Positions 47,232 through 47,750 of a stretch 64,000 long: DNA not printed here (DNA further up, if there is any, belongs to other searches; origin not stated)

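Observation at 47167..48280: Three tandem genes sharing a CxxC-(D/E)F-x6-C-xx-CGC-x11-13-CP-x3-5-W module, directly after the tail-fibre gene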

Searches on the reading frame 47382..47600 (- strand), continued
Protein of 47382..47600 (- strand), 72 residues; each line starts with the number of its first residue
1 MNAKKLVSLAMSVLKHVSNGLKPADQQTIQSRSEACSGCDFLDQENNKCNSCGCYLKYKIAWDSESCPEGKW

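Call 82: search_protein_families(library=pfam, proteins=[L017:8322-10001:+], max_evalue=0.001)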
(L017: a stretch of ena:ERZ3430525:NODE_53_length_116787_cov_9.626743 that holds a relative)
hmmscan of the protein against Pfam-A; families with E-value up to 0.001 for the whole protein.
L017:8322-10001:+ (560 aa): 0 families

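Call 88: search_protein_families(library=ncbifam, proteins=[window:47382-47600:-], max_evalue=0.01)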
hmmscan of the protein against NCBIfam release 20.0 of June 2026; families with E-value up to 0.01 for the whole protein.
window:47382-47600:- (72 aa): 0 families

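Call 89: search_protein_families(library=padloc, proteins=[window:47382-47600:-], max_evalue=0.01)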
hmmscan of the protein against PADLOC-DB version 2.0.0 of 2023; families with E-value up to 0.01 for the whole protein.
window:47382-47600:- (72 aa): 0 families

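Call 90: search_solved_structures(query=A3, max_evalue=10, show_alignments=3)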
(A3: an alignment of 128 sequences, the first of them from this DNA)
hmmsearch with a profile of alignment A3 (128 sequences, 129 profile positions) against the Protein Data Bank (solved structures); distinct sequences matched with E-value up to 10: 10.
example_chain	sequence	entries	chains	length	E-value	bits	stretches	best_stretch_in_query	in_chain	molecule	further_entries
9lwi_F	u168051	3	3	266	0.027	17.8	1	53-109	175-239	Non-structural maintenance of chromosomes element 1 homolog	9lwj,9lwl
2ct0_A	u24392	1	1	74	0.056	16.8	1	60-108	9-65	Non-SMC element 1 homolog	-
28jc_L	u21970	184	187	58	0.094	16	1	54-95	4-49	DNA-directed RNA polymerases I, II, and III subunit RPABC4 | RNA polymerase II subunit K | DNA-directed RNA polymerase II subunit RPB12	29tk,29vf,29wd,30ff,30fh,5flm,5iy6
5hvq_C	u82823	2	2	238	0.22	14.8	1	54-102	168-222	Non-structural maintenance of chromosomes element 1 homolog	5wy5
6ha1_6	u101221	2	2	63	0.27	14.5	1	41-77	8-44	50S ribosomal protein L31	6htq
5njt_y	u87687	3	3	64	0.28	14.5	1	41-77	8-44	50S ribosomal protein L31 | Large ribosomal subunit protein bL31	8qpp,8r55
5cwo_A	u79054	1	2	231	0.38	14.1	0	21-65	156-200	Designed helical repeat protein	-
9mu7_L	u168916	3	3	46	0.4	14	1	67-95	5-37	DNA-directed RNA polymerase II subunit RPB12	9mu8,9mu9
3a6p_A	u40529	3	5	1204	0.69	13.2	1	43-96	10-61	Exportin-5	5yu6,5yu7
7dg2_A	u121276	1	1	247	9.6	9.5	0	55-92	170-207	Non-structural maintenance of chromosomes element 1 homolog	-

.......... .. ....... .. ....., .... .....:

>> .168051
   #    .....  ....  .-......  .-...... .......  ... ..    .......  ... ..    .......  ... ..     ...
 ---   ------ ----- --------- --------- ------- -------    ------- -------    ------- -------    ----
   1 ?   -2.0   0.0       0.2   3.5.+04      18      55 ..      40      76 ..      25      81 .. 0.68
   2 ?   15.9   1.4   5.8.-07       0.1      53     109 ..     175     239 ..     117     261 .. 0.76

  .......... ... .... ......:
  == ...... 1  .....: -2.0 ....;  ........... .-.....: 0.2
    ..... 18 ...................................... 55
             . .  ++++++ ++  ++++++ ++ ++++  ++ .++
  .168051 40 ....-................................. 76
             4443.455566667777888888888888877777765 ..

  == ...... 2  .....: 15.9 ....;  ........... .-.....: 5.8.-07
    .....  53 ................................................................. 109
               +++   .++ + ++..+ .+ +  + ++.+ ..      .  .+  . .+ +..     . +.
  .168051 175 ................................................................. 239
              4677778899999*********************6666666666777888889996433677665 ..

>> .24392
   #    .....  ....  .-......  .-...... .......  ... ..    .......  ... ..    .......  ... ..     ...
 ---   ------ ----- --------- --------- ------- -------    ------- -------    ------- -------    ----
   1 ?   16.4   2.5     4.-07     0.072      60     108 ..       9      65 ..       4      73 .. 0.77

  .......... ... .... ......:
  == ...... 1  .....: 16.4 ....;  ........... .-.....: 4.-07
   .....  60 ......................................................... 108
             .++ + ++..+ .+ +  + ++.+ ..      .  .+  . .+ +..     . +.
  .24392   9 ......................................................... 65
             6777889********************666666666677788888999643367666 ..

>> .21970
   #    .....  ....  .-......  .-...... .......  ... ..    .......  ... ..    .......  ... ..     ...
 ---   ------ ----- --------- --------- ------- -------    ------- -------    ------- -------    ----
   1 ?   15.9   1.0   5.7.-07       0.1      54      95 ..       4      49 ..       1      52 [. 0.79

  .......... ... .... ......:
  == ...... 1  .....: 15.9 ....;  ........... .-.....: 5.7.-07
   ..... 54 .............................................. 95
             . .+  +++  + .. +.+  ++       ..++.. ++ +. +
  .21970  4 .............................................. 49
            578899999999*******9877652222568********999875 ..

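Call 95: find_encoding_contigs(protein=P0003, flank=10000, max_places=2)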
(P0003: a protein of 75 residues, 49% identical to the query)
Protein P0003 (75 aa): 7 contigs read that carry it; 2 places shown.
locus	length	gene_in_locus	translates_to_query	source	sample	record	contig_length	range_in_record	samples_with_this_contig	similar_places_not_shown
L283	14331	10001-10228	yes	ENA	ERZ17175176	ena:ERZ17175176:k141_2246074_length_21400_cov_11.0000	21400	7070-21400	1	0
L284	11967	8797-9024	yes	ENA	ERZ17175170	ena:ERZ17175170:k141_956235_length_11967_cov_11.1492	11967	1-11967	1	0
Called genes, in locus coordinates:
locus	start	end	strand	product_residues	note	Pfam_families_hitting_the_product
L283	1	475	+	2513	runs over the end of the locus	?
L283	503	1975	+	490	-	-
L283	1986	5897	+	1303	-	-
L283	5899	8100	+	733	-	-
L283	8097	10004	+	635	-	PF13578:Methyltransf_24 (faint)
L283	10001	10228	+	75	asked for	PF19668:DUF6171 (weak)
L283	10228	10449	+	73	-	PF19668:DUF6171 (weak)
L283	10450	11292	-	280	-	-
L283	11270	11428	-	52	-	-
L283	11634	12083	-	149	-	-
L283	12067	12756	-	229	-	-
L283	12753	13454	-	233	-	-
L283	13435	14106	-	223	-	-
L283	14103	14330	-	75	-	?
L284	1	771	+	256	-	?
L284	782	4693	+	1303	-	-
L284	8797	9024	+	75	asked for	PF19668:DUF6171 (weak)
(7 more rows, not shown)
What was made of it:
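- L283: 1303, 733, 635, DUF6171 x2 (call 95).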

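Call 96: find_encoding_contigs(protein=P0008, flank=10000, max_places=2)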
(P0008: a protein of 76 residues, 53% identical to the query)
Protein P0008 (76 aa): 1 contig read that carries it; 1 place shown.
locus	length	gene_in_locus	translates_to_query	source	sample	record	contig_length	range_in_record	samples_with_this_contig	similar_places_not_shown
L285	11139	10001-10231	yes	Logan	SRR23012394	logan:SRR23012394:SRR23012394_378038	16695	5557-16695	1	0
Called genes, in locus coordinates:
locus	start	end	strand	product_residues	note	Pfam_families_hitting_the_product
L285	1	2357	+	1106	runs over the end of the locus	-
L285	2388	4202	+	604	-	-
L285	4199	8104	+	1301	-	-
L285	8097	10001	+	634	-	-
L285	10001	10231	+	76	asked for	PF19668:DUF6171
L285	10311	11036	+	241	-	-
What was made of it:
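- L285: 1301, 634, DUF6171 (call 96).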

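Call 97: find_encoding_contigs(protein=P0169, flank=10000, max_places=2)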
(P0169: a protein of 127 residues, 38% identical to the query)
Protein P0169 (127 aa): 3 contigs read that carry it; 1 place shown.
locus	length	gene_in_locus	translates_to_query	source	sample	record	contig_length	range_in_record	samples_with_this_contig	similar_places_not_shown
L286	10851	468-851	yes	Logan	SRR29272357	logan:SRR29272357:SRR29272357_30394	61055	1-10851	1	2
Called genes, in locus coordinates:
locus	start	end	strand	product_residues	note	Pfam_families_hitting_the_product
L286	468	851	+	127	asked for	PF19668:DUF6171 (weak)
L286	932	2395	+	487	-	PF11051:Mannosyl_trans3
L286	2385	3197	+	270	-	PF02475:TRM5-TYW2_MTfase (weak), PF05050:Methyltransf_21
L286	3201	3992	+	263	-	PF00535:Glycos_transf_2, PF13712:Glyco_tranf_2_5 (faint)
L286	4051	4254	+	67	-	-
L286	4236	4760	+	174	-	PF08241:Methyltransf_11 (weak)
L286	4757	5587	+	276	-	-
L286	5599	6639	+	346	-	PF01370:Epimerase, PF04321:RmlD_sub_bind (weak), PF16363:GDP_Man_Dehyd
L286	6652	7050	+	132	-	-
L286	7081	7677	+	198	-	-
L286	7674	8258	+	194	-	PF13521:AAA_28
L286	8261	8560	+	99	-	PF07866:DUF1653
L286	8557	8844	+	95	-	-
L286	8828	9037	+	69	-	-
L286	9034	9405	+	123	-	-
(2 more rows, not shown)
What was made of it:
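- DUF6171 is the first gene of a mannosyltransferase / GT2 / methyltransferase / epimerase operon (call 97). Same-strand operon with Mannosyl_trans3 / GT2 / methyltransferases / epimerase (call 97).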

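Call 109: get_annotated_region(hit=H34, flank=5000)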
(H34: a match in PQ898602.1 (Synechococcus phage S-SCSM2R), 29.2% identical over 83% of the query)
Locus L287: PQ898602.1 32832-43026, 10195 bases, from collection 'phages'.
description: Synechococcus phage S-SCSM2R, complete genome.
organism: Synechococcus phage S-SCSM2R (NCBI taxid 3400247)
taxonomy: Viruses
host: Synechococcus sp. WH7803; source: South China Sea; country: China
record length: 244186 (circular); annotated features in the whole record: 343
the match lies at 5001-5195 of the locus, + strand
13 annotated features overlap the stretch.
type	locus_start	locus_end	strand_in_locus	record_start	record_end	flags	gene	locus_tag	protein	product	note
CDS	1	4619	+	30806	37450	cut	-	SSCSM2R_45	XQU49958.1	long tail fiber distal subunit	-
CDS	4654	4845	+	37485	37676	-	-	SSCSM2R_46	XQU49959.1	metabotropic GABA-B receptor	-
CDS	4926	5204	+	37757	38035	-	-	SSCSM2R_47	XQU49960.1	DUF6171 domain-containing protein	-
CDS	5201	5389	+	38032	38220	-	-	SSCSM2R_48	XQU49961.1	PsaX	-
CDS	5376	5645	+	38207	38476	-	-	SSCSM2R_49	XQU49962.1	hypothetical protein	-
CDS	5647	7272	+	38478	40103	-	-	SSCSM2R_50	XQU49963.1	ASNS protein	-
CDS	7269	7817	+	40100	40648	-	-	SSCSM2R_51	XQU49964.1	hypothetical protein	-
CDS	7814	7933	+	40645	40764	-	-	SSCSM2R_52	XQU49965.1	hypothetical protein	-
CDS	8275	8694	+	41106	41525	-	-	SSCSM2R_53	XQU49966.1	hypothetical protein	-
CDS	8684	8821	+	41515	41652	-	-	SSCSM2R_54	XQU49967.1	hypothetical protein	-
CDS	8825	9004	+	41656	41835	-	-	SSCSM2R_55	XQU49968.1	hypothetical protein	-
CDS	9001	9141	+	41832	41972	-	-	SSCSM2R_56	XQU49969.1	hypothetical protein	-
CDS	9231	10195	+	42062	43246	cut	-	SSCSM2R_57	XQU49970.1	UvsW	-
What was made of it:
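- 300 nt after the long tail fibre distal subunit in S-SCSM2R (call 109).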

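Call 110: get_annotated_region(hit=H16, flank=6000)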
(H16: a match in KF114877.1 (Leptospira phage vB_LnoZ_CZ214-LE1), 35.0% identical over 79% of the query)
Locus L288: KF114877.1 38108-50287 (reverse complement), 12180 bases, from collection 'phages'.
description: Leptospira phage LnoZ_CZ214, complete genome.
organism: Leptospira phage vB_LnoZ_CZ214-LE1 (NCBI taxid 1334243)
taxonomy: Viruses; Duplodnaviria; Heunggongvirae; Uroviricota; Caudoviricetes
host: Didelphis marsupialis; source: -; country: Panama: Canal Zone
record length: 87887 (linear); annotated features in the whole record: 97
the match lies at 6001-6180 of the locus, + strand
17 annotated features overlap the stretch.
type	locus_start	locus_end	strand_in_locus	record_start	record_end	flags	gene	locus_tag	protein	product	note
CDS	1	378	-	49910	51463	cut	-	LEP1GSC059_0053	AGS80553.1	hypothetical protein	-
CDS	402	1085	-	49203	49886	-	-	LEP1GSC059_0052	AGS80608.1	hypothetical protein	-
CDS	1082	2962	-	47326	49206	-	-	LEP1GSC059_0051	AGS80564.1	hypothetical protein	-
CDS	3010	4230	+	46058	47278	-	-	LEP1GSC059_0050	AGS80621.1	baseplate J-like protein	-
CDS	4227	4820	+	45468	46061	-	-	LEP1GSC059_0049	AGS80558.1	hypothetical protein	-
CDS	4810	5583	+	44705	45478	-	-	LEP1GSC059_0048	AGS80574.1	hypothetical protein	-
CDS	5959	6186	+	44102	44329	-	-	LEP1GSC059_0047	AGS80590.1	hypothetical protein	-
CDS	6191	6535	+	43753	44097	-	-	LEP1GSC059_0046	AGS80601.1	hypothetical protein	-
CDS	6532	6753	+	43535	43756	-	-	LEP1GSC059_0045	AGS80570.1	hypothetical protein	-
CDS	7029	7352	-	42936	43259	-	-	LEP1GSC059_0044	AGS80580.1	hypothetical protein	-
CDS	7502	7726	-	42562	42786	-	-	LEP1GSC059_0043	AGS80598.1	hypothetical protein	-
CDS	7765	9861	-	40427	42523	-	-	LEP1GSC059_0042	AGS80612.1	ParB-like protein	-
CDS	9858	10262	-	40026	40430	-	-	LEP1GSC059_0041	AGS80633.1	hypothetical protein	-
CDS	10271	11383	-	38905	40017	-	-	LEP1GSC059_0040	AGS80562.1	hypothetical protein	-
CDS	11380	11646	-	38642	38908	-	-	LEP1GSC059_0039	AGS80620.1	hypothetical protein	-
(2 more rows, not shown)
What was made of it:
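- Closest known: Tail fibre assembly proteins. Same: In Leptospira phage LE1 the DUF6171 gene lies three genes downstream of the baseplate J-like gene, after two unannotated genes (call 110).
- After baseplate J and two further genes (197 and 257 aa) in Leptospira phage LE1 (call 110).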

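Call 111: get_annotated_region(hit=H35, flank=4000)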
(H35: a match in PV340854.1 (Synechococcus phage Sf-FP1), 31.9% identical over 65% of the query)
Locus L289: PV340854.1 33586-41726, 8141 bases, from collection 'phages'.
description: Synechococcus phage Sf-FP1, complete genome.
organism: Synechococcus phage Sf-FP1 (NCBI taxid 3413217)
taxonomy: Viruses
host: Synechococcus sp. WH8102; source: Petrosia ficiformis pink cortex; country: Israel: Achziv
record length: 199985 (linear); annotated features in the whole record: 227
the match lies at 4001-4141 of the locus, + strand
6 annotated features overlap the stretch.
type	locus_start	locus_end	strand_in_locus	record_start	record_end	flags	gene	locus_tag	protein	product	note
CDS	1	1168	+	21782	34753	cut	-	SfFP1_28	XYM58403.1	virion structural protein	-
CDS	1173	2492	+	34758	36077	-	-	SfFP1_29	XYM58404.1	short tail fiber protein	-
CDS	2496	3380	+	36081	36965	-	-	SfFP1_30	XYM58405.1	virion structural protein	-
CDS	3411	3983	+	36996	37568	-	-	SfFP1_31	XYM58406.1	hypothetical protein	-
CDS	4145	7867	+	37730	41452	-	-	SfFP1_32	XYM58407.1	virion structural protein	-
CDS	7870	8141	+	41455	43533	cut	-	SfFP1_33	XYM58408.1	virion structural protein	-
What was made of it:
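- Inside the tail fibre / virion structural block of Sf-FP1 (call 111).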
